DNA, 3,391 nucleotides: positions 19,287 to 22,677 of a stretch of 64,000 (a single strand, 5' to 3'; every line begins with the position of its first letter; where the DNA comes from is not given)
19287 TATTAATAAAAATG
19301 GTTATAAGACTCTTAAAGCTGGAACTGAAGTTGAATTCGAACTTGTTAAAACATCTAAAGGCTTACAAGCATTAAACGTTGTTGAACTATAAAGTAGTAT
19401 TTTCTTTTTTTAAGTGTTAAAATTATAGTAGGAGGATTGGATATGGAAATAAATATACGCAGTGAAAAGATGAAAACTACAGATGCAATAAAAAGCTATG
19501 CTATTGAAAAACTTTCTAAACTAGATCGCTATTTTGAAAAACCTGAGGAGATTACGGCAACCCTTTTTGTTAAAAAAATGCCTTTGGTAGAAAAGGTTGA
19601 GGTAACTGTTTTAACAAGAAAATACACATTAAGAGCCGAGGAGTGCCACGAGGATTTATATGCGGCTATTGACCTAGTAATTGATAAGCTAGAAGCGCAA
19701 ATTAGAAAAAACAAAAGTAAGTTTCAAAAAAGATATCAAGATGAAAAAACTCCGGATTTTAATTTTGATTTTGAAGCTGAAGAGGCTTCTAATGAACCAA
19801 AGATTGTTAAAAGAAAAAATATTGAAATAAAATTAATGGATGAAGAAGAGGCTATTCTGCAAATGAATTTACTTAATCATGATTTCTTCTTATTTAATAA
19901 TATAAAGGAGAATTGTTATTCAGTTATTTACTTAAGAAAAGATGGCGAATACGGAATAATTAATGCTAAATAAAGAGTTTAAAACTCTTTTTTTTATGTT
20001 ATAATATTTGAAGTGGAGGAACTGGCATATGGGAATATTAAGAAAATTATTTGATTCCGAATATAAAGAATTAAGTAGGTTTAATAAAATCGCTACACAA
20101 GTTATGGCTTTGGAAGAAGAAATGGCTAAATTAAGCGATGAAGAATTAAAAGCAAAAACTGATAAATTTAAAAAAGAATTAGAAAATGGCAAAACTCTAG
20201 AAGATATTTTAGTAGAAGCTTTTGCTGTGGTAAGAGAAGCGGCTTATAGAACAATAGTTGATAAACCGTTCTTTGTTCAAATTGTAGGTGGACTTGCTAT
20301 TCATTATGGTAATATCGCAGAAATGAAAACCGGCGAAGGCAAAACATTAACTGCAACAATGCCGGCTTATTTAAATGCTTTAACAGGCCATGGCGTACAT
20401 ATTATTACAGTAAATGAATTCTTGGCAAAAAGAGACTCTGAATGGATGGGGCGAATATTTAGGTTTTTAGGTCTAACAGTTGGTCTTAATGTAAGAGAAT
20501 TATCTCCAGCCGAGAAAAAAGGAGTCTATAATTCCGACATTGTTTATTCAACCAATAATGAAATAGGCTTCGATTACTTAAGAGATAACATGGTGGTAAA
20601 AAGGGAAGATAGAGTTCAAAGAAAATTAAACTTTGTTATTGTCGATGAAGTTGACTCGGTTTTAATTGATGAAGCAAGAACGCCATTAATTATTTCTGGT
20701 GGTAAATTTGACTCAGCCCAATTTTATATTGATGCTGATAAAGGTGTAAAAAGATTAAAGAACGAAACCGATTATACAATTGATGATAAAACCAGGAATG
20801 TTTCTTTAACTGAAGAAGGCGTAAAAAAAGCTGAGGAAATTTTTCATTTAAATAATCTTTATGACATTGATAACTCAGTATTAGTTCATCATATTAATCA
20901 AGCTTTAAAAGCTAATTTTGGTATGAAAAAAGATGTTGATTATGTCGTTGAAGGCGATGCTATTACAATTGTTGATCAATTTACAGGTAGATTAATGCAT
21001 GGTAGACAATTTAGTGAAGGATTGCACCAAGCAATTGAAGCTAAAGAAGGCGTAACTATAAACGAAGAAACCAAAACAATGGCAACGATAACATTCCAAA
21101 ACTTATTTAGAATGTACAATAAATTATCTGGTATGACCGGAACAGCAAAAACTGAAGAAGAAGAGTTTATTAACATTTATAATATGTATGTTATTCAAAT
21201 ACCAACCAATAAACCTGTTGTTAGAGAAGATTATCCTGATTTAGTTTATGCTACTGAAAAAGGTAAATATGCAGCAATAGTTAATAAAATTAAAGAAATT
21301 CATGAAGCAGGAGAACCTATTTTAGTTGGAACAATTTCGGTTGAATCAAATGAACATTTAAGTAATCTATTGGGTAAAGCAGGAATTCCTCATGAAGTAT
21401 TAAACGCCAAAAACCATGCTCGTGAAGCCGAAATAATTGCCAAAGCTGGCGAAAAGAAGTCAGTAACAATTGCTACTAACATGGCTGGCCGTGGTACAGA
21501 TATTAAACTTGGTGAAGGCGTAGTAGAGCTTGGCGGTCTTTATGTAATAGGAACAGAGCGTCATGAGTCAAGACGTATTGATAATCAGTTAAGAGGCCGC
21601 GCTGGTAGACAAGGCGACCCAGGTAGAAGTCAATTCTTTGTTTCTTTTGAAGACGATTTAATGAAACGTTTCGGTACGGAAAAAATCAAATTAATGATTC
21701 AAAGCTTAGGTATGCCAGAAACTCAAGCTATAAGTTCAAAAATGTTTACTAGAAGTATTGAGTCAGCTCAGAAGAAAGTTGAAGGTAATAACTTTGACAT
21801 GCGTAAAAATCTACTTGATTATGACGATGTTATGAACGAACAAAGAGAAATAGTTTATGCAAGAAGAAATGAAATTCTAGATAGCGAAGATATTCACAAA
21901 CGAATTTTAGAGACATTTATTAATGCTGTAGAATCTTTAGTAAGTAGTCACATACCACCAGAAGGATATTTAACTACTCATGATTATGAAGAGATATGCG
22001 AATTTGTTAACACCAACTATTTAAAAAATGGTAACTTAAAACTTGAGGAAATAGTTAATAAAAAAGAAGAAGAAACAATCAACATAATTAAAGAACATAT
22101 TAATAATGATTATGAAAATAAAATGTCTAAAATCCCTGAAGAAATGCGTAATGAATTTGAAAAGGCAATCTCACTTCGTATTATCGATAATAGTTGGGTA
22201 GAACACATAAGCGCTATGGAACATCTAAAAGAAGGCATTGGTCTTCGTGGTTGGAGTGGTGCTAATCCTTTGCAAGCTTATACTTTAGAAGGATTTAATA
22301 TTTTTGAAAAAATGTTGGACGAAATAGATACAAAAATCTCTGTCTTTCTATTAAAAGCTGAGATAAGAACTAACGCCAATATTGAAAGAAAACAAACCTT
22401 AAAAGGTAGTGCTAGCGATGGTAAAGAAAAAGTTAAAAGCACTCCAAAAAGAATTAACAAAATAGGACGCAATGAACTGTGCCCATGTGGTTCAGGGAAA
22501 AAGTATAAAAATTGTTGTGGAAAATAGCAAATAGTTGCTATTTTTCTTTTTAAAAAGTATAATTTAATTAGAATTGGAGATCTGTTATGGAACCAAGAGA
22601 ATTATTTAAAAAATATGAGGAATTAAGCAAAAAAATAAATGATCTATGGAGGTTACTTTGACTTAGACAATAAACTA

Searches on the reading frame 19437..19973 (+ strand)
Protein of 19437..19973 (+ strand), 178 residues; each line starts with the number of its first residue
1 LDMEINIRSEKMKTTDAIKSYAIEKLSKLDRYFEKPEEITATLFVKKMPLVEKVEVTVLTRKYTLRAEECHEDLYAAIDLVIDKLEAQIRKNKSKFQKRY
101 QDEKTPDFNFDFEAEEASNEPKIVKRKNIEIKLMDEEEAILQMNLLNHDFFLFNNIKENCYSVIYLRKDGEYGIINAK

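Call 3: search_protein_families(library=pfam, proteins=[window:19437-19973:+], max_evalue=0.1)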
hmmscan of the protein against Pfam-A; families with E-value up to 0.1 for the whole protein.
window:19437-19973:+ (178 aa): 3 families
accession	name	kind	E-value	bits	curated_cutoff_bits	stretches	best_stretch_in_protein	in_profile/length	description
PF02482.25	Ribosomal_S30AE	-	1.2e-23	84.1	23.7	1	5-95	1-86/88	Sigma 54 modulation protein / S30EA ribosomal protein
PF16321.10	Ribosom_S30AE_C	-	2e-22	79.1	25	1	119-174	2-57/57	Sigma 54 modulation/S30EA ribosomal protein C terminus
PF08492.17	SRP72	-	0.055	14.2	25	0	77-107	13-43/58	SRP72 RNA-binding domain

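Call 51: find_related_loci(query=A2, collection=metagenome_contigs, flank=6000)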
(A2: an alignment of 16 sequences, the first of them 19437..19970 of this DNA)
Query A2 (178 aa) in metagenome_contigs; peptide patterns used: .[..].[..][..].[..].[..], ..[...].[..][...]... (x = any residue, [..] = any of these).
600 stretches matched a pattern (row limit reached: there are more); 584 encode a relative of the query (tblastn E <= 1e-3); the best 80 are kept; 80 distinct loci.
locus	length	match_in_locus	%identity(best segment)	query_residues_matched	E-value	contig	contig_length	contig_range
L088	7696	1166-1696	59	2-178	1e-55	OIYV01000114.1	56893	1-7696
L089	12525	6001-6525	52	3-178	5e-53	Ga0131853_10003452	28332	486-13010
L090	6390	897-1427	57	1-178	3e-52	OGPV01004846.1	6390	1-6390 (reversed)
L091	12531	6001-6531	50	3-178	9e-52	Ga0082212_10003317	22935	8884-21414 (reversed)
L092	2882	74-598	56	3-178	3e-51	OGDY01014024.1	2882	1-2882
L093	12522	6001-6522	55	2-178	6e-51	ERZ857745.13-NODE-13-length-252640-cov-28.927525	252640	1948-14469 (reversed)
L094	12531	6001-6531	50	3-178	6e-50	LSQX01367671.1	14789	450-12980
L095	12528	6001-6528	53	3-178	2e-49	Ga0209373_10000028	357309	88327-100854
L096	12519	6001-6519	53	3-178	3e-49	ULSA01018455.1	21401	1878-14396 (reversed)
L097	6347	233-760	51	3-178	2e-48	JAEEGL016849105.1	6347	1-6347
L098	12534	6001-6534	51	2-178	2e-48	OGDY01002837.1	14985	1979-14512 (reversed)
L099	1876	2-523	50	7-178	8e-49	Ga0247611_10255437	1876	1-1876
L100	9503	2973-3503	53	1-178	9e-48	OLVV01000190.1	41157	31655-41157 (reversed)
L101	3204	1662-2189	48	3-177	7e-48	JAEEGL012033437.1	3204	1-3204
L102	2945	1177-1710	50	3-178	7e-48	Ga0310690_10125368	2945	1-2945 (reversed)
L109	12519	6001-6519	47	3-177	3e-45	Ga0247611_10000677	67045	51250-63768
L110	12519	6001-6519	48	2-177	4e-45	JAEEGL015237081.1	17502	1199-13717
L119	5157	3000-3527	48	3-177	9e-43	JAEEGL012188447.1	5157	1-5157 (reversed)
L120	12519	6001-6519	47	2-177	6e-42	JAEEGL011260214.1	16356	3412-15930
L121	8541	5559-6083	45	3-177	5e-42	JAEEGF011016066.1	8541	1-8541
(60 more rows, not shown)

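Call 73: search_protein_families(library=pfam, proteins=[L109:1304-1930:+, L109:1934-2923:+, L109:2982-4034:+, L109:4132-4731:+, L109:4880-5326:+, L121:4260-5477:+, L093:979-2130:+, L093:2438-5572:+, L093:409-855:+], max_evalue=0.001)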
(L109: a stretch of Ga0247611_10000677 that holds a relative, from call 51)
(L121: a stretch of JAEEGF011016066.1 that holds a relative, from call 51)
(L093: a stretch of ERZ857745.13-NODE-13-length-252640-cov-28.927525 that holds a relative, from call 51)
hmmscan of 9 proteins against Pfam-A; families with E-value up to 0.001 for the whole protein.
L109:1304-1930:+ (208 aa): 1 family
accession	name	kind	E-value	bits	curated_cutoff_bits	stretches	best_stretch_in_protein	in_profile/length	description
PF01551.29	Peptidase_M23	-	5.4e-23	81.4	28.7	1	103-197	2-96/96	Peptidase family M23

L109:1934-2923:+ (329 aa): 6 families
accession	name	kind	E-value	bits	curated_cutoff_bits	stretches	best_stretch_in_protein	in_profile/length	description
PF06723.19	MreB_Mbl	-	3.5e-142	473.5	27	1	4-325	2-324/327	MreB/Mbl protein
PF14450.12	FtsA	-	4.2e-17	63.1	31.8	1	149-307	1-112/127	Cell division protein FtsA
PF00012.26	HSP70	-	1.5e-13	50.3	20.6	1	97-299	136-355/599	Hsp70 protein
PF00022.25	Actin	-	1.2e-12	47.6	27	1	30-192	32-190/410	Actin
PF06277.17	EutA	-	0.00011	21.7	27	1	149-212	146-210/475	Ethanolamine utilisation protein EutA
PF11104.14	PilM_2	-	0.00029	20.3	27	0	277-307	277-307/340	Type IV pilus assembly protein PilM;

L109:2982-4034:+ (350 aa): 1 family
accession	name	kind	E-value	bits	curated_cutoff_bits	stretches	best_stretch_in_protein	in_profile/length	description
PF00953.26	Glycos_transf_4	-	1.4e-36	126.3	27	1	79-234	3-159/160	Glycosyl transferase family 4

L109:4132-4731:+ (199 aa): 0 families

L109:4880-5326:+ (148 aa): 1 family
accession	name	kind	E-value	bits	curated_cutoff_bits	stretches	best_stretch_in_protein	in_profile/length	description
PF04647.20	AgrB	-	6.5e-08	32.6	23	1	33-137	12-118/185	Accessory gene regulator B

L121:4260-5477:+ (405 aa): 0 families

L093:979-2130:+ (383 aa): 1 family
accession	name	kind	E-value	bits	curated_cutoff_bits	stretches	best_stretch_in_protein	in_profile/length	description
PF25186.1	Tad4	-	6.5e-17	62.3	25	1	281-382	5-113/113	Type I Thoeris inhibitor Tad4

L093:2438-5572:+ (1044 aa): 4 families
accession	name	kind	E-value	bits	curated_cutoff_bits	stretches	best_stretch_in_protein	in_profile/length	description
PF00133.28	tRNA-synt_1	-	7.7e-118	394.3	22.7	1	30-634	2-406/414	tRNA synthetases class I (I, L, M and V)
PF19302.4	DUF5915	-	5.2e-53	179.9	27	1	853-1042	3-194/195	Domain of unknown function (DUF5915)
PF08264.19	Anticodon_1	-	5.5e-39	133.8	25.1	1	690-836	1-146/148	Anticodon-binding domain of tRNA ligase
PF09334.17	tRNA-synt_1g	-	2e-15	56.9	20.1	2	60-206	8-135/391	tRNA synthetases class I (M)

L093:409-855:+ (148 aa): 1 family
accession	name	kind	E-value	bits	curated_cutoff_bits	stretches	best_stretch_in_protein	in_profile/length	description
PF01668.23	SmpB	-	4.5e-56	189.2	27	1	7-144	2-139/143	SmpB protein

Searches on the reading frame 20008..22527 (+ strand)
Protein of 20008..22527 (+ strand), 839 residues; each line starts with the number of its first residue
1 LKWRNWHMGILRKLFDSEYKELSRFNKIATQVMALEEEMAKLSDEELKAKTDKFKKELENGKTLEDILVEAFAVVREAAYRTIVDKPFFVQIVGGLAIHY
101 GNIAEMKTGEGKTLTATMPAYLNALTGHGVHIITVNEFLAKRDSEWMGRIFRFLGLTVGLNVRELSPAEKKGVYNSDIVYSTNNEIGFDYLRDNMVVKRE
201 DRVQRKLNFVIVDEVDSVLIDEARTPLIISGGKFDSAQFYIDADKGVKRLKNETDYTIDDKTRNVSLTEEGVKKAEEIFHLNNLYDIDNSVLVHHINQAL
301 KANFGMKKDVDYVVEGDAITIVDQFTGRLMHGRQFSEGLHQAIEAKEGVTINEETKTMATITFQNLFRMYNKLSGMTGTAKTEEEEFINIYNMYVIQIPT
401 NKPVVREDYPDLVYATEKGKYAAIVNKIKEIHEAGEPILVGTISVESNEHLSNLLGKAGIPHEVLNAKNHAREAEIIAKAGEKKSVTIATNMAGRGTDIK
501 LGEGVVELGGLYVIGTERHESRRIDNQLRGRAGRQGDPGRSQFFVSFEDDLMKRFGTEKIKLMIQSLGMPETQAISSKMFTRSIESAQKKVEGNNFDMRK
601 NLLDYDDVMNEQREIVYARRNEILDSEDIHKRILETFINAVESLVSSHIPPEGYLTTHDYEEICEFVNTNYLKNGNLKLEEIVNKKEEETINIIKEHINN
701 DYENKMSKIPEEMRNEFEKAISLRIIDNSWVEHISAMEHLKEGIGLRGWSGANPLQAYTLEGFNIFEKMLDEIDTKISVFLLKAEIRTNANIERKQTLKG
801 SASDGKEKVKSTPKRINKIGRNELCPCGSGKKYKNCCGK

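Call 68: list_cluster_members(proteins=[P0001, window:20008-22527:+, window:16974-18275:+, window:18276-18386:-])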
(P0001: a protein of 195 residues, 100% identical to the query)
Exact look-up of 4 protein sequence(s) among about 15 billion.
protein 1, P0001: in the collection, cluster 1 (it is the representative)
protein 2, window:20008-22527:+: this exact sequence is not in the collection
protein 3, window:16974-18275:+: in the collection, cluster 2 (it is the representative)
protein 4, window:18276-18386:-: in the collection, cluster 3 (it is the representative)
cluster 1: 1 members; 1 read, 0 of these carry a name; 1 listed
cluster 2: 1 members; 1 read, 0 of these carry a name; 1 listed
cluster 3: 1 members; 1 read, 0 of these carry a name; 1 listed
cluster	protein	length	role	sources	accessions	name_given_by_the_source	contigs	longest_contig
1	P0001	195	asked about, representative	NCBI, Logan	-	-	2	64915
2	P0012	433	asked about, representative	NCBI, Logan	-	-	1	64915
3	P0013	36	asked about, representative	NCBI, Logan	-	-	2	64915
